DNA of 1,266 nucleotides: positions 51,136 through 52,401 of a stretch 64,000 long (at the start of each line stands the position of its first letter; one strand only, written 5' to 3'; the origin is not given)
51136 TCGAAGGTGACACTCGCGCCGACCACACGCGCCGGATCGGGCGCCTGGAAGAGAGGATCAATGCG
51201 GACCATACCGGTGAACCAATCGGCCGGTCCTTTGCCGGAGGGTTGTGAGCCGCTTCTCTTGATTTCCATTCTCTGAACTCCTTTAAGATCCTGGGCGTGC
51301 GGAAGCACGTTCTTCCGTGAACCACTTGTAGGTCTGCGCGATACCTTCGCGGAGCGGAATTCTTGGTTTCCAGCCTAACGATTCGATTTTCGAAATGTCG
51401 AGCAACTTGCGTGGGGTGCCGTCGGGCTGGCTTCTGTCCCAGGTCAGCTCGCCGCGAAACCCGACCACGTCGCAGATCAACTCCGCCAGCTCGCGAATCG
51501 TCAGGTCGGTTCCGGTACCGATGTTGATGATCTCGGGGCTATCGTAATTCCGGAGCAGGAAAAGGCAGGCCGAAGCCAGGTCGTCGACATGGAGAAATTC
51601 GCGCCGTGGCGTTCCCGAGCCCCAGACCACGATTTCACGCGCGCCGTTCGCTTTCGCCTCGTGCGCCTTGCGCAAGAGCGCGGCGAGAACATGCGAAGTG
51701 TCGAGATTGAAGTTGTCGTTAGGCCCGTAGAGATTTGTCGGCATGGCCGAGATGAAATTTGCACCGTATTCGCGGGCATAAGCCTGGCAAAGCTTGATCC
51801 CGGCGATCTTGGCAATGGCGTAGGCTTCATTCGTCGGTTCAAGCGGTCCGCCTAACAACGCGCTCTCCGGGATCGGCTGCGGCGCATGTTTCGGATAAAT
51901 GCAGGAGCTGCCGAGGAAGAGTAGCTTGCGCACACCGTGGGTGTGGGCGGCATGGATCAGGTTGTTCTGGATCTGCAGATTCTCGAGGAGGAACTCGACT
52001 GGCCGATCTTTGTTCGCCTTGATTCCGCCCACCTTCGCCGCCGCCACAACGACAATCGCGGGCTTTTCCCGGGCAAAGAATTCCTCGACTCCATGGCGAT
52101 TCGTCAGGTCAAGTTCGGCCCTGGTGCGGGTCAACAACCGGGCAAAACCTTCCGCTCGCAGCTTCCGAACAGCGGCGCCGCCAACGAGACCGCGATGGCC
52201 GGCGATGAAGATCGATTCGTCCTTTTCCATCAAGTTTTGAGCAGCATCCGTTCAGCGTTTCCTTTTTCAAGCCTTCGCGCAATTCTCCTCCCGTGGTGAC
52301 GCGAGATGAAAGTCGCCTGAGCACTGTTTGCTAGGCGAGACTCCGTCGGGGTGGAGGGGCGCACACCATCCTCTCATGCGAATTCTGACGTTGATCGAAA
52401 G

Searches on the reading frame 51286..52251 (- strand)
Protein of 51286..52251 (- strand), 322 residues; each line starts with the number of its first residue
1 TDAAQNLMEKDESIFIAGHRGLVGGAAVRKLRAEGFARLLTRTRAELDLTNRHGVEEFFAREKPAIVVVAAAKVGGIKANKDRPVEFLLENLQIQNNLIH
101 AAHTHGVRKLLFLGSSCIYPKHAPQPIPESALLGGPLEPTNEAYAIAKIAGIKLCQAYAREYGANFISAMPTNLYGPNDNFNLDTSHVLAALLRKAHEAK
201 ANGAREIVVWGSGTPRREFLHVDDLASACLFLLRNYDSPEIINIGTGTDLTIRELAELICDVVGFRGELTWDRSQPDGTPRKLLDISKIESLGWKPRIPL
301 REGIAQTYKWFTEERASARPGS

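Call 47: search_protein_families(library=pfam, proteins=[window:51286-52251:-], max_evalue=0.01)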
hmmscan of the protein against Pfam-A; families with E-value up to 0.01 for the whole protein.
window:51286-52251:- (322 aa): 4 families
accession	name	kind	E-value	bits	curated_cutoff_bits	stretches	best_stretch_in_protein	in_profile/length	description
PF01370.27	Epimerase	-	2.4e-65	220.8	20.9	1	14-245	1-240/240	NAD dependent epimerase/dehydratase family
PF16363.11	GDP_Man_Dehyd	-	1.4e-21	77.8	27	1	46-307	58-332/332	GDP-mannose 4,6 dehydratase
PF04321.23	RmlD_sub_bind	-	1.6e-07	31.2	27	1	14-161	3-142/287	RmlD substrate binding domain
PF13460.12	NAD_binding_10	-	0.00046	20.5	27.2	1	44-127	43-109/184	NAD(P)H-binding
